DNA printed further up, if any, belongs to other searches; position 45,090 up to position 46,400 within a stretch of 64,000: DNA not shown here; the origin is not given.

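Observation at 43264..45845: Two of the three variable tips carry HExxH motifs: candidate zincin-type toxins with periplasmic immunity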

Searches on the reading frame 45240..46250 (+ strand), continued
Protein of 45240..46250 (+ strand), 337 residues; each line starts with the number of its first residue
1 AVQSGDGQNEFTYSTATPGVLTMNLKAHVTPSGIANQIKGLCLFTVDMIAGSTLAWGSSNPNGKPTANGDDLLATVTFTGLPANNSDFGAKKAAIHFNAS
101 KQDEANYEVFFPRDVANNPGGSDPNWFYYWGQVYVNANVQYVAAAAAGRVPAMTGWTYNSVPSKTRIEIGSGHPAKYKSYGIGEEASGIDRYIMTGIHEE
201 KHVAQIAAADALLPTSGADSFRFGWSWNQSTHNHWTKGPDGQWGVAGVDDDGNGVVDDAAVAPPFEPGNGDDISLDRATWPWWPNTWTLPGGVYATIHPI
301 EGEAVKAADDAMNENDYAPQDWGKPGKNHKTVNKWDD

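Call 78: search_protein_families(library=pfam, alignment_id=A7, max_evalue=0.0001)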
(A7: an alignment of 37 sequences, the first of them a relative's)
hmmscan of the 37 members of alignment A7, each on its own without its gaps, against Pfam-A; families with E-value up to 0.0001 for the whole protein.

A. member 1, P0151 (1419 aa): 1 family
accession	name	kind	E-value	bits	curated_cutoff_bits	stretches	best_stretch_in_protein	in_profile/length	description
PF01841.26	Transglut_core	-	3.2e-14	53.6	23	1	280-429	3-108/108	Transglutaminase-like superfamily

B. families by the number of members that match (of 37 scanned): 23 families
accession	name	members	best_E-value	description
PF18884.5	TSP3_bac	14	1.2e-29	Bacterial TSP3 repeat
PF01841.26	Transglut_core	5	3.2e-14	Transglutaminase-like superfamily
PF25390.1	WD40_RLD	3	0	RCC1-like domain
PF00415.24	RCC1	3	1.7e-209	Regulator of chromosome condensation (RCC1) repeat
PF13540.12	RCC1_2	3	9.6e-167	Regulator of chromosome condensation (RCC1) repeat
PF25384.1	Alsin_RLD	3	6.1e-43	Alsin RCC1-like domain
PF09136.16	Glucodextran_B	2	5.6e-69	Glucodextranase, domain B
PF14339.12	DUF4394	1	3.6e-42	Domain of unknown function (DUF4394)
PF13229.12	Beta_helix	1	1.5e-38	Right handed beta helix region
PF19077.6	Big_13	1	2.1e-24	Bacterial Ig-like domain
PF03415.19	Peptidase_C11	1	4.2e-23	Clostripain family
PF13385.13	Laminin_G_3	1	1.9e-19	Concanavalin A-like lectin/glucanases superfamily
PF05048.19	NosD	1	1.5e-18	Periplasmic copper-binding protein (NosD)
PF17957.7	Big_7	1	1.6e-18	Bacterial Ig domain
PF01839.29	FG-GAP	1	1.1e-15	FG-GAP repeat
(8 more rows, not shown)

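Call 79: find_encoding_contigs(protein=P0133, flank=5000, max_places=1)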
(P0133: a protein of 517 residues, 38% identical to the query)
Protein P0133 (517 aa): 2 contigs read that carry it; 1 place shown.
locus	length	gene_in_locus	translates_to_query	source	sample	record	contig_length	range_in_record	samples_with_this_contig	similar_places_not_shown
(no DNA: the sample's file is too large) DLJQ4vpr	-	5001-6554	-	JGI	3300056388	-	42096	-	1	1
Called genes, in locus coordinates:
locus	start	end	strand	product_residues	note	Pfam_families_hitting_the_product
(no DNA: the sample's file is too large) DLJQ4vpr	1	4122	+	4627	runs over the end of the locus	PF13385:Laminin_G_3, PF07691:PA14, PF10528:GLEYA (weak), PF07691:PA14 (weak), PF13385:Laminin_G_3, PF07691:PA14, PF10528:GLEYA (weak), PF18884:TSP3_bac (weak), +4 more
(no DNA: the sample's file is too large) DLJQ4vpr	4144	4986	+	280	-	PF13646:HEAT_2 (faint)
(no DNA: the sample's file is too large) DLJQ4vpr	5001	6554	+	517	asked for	-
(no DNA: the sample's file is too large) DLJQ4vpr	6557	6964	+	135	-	-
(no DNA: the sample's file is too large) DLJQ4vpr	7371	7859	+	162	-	PF01797:Y1_Tnp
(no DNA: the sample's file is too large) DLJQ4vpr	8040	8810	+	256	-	-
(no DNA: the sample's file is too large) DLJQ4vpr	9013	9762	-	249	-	-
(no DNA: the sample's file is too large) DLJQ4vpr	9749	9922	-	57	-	-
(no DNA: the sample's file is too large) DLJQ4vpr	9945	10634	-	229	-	-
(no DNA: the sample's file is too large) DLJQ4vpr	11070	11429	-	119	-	-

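Call 80: find_encoding_contigs(protein=P0117, flank=5000, max_places=1)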
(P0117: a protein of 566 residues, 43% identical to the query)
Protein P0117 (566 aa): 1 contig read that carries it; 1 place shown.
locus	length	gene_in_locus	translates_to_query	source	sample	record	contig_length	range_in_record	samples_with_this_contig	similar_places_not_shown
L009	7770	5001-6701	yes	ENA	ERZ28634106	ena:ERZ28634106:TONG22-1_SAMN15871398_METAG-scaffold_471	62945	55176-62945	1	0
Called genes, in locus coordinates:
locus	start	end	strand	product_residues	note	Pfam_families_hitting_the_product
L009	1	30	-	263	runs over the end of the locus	PF01790:LGT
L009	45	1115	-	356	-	PF03054:tRNA_Me_trans, PF20259:tRNA_Me_trans_M, PF20258:tRNA_Me_trans_C (weak)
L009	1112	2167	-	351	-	PF04055:Radical_SAM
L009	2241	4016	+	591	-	PF00561:Abhydrolase_1, PF12697:Abhydrolase_6 (weak), PF13489:Methyltransf_23, PF07021:MetW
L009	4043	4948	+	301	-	PF10111:Glyco_tranf_2_2 (weak), PF00535:Glycos_transf_2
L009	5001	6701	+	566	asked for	-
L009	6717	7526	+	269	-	-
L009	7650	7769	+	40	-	?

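Call 81: find_encoding_contigs(protein=P0074, flank=5000, max_places=1)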
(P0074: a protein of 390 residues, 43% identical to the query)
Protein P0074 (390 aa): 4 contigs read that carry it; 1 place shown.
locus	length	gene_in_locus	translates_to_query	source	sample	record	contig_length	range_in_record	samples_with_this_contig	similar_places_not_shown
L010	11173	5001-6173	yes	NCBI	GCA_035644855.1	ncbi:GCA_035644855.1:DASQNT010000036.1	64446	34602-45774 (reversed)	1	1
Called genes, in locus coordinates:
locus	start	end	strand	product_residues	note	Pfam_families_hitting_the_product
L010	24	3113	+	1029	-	PF04851:ResIII (weak), PF00176:SNF2-rel_dom, PF00270:DEAD (weak), PF00271:Helicase_C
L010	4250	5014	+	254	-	-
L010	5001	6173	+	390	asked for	-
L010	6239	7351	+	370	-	-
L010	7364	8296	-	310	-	PF10108:DNA_pol_B_exo2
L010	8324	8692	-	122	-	-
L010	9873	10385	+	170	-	-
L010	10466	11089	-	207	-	PF26373:MamC (weak)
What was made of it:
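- The Polyangiaceae locus shows no VgrG within 5 kb (call 81).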

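Call 82: find_encoding_contigs(protein=P0067, flank=5000, max_places=1)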
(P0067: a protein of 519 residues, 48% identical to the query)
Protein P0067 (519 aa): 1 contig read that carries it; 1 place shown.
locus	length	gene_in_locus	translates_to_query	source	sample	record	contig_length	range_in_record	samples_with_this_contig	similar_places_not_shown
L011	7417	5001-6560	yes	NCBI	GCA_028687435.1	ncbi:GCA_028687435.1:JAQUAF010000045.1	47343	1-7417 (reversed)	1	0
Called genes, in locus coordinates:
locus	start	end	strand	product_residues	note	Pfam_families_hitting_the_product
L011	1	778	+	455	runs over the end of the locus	PF04140:ICMT (weak)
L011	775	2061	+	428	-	PF13231:PMT_2 (weak)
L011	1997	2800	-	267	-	PF00535:Glycos_transf_2, PF13641:Glyco_tranf_2_3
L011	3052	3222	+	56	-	-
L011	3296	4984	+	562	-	PF05593:RHS_repeat (faint), PF25023:TEN_YD-shell (faint)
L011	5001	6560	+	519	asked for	-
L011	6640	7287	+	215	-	-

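Call 98: find_related_loci(query=A4, collection=viral_contigs, flank=3000)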
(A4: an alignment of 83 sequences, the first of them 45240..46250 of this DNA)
Query A4 (337 aa) in viral_contigs; peptide patterns used: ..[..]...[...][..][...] (x = any residue, [..] = any of these).
13 stretches matched a pattern, but none encodes a relative of the query by tblastn (E <= 1e-3).
